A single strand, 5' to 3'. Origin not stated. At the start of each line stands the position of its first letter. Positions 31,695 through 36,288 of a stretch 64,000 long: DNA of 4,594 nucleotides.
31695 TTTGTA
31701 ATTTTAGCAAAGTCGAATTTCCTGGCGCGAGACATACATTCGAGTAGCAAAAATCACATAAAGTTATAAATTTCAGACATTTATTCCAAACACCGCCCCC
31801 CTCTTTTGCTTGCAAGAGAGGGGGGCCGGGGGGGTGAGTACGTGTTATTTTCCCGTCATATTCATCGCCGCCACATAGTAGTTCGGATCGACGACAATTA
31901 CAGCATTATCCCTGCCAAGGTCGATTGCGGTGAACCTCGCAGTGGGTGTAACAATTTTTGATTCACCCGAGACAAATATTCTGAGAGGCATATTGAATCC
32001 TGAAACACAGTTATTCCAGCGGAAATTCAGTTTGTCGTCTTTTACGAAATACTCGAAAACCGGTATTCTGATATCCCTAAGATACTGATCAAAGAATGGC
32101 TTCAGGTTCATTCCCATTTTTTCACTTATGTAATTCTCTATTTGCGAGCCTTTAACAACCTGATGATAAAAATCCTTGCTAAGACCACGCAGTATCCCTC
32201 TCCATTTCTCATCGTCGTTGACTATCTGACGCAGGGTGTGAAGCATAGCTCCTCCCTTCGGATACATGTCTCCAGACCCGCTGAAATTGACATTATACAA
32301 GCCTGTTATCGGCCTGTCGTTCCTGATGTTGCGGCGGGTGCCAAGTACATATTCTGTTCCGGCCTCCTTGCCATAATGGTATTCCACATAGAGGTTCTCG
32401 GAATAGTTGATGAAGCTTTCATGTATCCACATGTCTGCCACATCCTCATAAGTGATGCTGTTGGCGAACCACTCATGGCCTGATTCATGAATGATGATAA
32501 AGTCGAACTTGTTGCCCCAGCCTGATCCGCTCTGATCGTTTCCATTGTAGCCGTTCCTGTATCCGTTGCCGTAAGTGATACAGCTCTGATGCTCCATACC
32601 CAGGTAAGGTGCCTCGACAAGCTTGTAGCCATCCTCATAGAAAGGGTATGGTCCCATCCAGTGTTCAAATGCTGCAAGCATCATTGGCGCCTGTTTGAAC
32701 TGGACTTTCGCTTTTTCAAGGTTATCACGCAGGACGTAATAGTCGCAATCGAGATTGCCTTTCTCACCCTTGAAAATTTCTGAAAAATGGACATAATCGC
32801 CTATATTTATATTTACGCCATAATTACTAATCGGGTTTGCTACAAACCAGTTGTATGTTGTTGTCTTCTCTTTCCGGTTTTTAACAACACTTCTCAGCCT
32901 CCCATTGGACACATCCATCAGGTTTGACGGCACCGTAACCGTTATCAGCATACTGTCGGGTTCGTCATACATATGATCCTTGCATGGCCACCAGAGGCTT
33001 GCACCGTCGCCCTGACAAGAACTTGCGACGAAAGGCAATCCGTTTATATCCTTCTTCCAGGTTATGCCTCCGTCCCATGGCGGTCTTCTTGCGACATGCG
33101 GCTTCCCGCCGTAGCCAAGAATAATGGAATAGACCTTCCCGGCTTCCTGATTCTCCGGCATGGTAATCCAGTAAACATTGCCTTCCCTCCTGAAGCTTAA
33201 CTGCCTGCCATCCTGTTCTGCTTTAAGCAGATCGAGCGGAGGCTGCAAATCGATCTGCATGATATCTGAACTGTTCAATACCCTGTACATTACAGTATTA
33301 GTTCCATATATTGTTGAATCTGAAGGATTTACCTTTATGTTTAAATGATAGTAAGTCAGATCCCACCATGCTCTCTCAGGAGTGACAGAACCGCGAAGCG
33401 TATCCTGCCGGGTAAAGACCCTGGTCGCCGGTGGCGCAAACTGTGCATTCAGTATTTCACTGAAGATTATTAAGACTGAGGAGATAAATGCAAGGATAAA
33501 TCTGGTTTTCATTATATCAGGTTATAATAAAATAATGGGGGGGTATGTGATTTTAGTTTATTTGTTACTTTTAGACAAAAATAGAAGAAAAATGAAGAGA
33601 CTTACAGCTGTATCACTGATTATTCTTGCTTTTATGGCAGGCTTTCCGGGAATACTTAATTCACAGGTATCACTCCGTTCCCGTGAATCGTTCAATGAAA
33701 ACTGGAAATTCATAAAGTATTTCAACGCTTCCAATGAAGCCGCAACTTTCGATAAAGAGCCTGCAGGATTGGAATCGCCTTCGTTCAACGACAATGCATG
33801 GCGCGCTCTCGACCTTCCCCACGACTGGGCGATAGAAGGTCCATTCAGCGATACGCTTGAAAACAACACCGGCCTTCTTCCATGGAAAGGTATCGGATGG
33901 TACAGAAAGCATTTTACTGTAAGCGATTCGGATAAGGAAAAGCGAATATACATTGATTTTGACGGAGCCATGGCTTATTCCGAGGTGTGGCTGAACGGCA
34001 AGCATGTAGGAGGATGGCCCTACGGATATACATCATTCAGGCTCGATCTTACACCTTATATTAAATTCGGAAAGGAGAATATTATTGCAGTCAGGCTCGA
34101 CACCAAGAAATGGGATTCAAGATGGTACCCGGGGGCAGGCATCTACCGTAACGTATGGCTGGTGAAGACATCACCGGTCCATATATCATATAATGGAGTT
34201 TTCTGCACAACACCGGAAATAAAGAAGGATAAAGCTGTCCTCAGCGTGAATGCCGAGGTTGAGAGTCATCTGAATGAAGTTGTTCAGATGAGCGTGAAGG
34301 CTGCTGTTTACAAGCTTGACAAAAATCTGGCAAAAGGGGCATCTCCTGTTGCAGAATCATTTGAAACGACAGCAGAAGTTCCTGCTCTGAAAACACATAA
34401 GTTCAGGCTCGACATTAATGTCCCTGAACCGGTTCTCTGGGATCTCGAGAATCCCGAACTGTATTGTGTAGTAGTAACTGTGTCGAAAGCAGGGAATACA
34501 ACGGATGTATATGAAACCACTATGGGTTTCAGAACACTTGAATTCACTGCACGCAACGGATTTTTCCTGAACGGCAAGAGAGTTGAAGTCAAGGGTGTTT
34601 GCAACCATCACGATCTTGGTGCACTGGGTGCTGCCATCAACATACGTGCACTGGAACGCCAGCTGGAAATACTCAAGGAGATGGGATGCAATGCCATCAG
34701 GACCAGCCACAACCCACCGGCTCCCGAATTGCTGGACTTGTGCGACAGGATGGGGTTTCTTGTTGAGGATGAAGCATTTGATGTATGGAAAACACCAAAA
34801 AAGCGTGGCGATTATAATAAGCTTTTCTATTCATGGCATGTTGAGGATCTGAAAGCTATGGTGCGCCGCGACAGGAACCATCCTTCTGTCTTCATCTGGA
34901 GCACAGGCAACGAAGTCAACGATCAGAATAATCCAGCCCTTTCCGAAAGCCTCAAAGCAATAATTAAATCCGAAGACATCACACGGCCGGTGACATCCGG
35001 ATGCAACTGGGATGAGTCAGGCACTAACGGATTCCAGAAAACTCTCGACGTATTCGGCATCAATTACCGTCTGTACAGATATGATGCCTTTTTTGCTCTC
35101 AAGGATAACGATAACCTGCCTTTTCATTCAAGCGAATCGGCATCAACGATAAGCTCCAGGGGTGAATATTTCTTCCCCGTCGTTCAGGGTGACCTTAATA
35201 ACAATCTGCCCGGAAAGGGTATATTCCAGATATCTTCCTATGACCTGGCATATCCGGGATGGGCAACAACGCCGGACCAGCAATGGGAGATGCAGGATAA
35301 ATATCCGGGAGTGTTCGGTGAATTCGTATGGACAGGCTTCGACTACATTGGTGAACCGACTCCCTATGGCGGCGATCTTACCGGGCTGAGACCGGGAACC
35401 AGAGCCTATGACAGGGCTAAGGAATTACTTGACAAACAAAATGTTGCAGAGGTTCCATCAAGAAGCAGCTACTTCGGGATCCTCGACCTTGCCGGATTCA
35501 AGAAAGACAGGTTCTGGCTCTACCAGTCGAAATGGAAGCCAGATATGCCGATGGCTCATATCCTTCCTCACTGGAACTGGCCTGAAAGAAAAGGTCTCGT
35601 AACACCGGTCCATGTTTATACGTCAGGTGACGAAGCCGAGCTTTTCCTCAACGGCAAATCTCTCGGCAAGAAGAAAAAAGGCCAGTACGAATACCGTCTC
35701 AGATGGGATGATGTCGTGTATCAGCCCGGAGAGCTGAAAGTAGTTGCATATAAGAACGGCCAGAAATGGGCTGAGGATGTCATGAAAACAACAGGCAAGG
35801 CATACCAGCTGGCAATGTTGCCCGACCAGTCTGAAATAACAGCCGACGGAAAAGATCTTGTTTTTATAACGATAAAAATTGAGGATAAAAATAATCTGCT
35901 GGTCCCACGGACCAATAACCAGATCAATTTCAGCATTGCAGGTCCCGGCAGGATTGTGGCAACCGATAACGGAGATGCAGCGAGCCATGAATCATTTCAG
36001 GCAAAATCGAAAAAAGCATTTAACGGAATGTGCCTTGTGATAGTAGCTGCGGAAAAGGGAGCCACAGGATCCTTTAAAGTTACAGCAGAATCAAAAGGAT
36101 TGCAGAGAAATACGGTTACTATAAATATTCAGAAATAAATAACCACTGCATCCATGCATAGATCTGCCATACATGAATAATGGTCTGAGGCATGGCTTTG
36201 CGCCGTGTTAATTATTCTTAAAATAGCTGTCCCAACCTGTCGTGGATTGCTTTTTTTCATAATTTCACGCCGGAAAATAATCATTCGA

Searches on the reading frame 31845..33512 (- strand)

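Call 93: search_protein_families(library=pfam, proteins=[window:31845-33512:-], max_evalue=0.001)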
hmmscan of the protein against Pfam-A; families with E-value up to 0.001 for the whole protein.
window:31845-33512:- (555 aa): 1 family
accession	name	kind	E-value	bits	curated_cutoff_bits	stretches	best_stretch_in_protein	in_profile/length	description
PF01433.26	Peptidase_M1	-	1e-12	48.6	27.7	1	301-477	34-218/218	Peptidase family M1 domain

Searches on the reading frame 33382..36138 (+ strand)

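Call 93: search_protein_families(library=pfam, proteins=[window:33382-36138:+], max_evalue=0.001)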
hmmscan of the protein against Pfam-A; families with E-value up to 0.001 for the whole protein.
window:33382-36138:+ (918 aa): 8 families
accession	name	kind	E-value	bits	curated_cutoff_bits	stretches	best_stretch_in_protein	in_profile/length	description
PF18565.7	Glyco_hydro2_C5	-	1.1e-32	112.3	32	1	810-913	1-103/103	Glycoside hydrolase family 2 C-terminal domain 5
PF02836.23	Glyco_hydro_2_C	-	3.5e-30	105.6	21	1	393-542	7-163/302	Glycosyl hydrolases family 2, TIM barrel domain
PF16355.11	DUF4982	-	9.9e-26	89.9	23.9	1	738-797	1-61/61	Domain of unknown function (DUF4982)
PF02837.24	Glyco_hydro_2_N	-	4.2e-23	82.6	28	1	103-263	3-168/169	Glycosyl hydrolases family 2, sugar binding domain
PF00703.27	Glyco_hydro_2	-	5e-15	56.6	23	1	275-384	7-109/109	Glycosyl hydrolases family 2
PF22666.2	Glyco_hydro_2_N2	-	1e-08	35.9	27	1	144-241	23-119/167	Glycosyl hydrolase 2 galactose-binding domain-like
PF13364.12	BetaGal_ABD2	-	1.5e-06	29.4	23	1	169-241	34-108/112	Beta-galactosidase second all-beta domain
PF21467.3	BetaGal_gal-bd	-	7.6e-05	23.2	27.3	1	172-214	2-43/62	Beta-galactosidase, galactose-binding domain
